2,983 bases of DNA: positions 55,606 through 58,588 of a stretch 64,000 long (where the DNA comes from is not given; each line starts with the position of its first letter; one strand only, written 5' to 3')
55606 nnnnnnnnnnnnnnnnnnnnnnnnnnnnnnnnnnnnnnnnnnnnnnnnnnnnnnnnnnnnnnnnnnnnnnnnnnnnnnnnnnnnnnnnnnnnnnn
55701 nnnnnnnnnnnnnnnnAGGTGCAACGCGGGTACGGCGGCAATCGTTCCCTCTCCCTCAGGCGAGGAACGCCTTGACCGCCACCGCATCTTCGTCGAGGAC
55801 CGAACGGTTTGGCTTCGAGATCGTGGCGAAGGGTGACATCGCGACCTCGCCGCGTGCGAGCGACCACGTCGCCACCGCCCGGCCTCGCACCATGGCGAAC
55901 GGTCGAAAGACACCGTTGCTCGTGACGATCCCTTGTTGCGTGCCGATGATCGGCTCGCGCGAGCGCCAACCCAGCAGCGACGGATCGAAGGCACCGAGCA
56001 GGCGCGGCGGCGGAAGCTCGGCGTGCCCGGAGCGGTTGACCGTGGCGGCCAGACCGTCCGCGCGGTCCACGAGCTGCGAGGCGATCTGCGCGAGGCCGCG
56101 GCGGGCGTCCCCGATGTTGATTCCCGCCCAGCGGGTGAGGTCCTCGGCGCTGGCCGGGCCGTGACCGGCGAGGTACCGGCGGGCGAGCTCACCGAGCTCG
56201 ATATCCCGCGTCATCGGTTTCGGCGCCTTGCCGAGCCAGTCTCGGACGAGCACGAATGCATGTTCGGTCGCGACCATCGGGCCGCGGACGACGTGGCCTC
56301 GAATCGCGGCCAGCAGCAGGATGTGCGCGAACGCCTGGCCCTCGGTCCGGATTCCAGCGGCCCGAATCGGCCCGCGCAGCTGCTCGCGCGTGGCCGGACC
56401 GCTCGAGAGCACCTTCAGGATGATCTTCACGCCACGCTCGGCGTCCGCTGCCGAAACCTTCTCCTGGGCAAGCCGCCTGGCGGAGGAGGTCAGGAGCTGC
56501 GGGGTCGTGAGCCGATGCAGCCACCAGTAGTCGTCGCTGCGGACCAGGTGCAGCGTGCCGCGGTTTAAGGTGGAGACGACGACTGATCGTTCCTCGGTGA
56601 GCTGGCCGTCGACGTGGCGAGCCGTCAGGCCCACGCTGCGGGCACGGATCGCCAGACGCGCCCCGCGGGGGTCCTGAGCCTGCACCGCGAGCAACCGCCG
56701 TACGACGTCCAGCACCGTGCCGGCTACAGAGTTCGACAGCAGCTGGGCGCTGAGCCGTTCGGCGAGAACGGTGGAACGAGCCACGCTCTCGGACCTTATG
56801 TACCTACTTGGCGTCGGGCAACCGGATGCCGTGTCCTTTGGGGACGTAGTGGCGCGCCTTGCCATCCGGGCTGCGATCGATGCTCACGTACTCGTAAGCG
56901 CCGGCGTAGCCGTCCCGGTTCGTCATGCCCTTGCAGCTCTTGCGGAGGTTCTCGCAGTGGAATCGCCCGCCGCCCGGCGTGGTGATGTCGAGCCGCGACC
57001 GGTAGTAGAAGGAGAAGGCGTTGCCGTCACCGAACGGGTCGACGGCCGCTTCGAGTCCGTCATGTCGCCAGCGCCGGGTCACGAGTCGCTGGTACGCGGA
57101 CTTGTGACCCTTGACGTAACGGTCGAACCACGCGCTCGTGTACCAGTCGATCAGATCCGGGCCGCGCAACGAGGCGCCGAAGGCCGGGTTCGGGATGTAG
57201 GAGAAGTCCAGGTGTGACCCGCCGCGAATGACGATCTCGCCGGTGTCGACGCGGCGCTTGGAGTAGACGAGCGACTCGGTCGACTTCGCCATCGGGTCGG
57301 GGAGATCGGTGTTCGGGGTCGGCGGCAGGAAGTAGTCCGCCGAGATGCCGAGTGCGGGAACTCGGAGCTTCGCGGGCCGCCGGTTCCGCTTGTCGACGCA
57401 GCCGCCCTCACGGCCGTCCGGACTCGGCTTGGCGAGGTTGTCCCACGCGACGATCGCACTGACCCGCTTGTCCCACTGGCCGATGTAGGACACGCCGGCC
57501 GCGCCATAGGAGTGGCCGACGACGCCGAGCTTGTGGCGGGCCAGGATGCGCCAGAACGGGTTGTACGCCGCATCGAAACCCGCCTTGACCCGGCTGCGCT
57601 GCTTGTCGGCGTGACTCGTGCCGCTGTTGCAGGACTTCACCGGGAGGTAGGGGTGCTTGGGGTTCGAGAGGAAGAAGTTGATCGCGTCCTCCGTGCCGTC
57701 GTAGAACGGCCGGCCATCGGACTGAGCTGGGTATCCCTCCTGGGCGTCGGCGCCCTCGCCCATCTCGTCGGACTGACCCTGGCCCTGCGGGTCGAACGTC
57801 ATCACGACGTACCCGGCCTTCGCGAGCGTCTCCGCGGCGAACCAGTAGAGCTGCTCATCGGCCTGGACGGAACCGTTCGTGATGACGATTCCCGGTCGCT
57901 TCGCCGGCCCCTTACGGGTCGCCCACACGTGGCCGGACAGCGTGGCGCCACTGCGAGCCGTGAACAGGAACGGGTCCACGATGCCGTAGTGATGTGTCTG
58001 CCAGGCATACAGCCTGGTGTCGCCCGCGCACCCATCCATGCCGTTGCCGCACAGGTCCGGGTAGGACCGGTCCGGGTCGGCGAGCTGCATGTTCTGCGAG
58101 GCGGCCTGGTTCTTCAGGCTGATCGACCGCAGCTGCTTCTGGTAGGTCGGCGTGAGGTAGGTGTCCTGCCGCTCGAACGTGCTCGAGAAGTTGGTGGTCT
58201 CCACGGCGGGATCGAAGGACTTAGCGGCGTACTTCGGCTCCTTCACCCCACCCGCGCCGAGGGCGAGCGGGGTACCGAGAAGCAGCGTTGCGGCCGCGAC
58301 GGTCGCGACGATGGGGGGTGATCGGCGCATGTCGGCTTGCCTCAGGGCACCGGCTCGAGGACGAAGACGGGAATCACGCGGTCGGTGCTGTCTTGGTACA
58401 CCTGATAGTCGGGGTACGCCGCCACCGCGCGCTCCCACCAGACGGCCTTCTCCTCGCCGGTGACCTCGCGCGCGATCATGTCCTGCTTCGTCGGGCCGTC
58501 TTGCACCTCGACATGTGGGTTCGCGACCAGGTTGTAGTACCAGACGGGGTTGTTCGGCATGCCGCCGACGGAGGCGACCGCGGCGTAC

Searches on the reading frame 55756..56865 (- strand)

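Call 9: search_protein_families(library=pfam, proteins=[window:55756-56865:-], max_evalue=0.01)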
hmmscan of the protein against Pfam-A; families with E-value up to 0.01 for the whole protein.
window:55756-56865:- (369 aa): 1 family
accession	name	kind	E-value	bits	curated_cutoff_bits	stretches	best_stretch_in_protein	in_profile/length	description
PF06224.18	AlkZ-like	-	2.7e-48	165.7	25.9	1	55-367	1-329/329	DNA glycosylase AlkZ-like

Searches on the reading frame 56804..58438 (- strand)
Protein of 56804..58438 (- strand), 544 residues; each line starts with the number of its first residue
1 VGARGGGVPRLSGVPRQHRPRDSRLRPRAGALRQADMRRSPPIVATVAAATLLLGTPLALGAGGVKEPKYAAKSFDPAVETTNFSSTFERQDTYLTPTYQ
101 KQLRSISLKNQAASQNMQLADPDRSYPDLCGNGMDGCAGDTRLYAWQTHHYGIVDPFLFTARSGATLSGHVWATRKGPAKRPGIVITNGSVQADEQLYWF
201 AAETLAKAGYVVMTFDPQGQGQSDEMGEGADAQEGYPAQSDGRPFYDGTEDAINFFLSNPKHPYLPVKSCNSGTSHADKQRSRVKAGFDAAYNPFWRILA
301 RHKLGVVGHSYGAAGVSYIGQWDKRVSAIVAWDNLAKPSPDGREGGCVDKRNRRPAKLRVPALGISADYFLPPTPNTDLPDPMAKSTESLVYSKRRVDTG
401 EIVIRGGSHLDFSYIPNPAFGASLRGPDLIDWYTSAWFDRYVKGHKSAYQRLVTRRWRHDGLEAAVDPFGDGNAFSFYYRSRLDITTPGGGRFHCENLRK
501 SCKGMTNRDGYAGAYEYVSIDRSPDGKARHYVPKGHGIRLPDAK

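Call 9: search_protein_families(library=pfam, proteins=[window:56804-58438:-], max_evalue=0.01)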
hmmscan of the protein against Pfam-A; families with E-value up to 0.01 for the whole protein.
window:56804-58438:- (544 aa): 2 families
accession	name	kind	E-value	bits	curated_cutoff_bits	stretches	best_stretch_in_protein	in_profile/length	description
PF12146.15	Hydrolase_4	-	0.0013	18.5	27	0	200-232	22-47/239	Serine aminopeptidase, S33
PF00561.26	Abhydrolase_1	-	0.0086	16.2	25.8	0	198-333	16-101/245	alpha/beta hydrolase fold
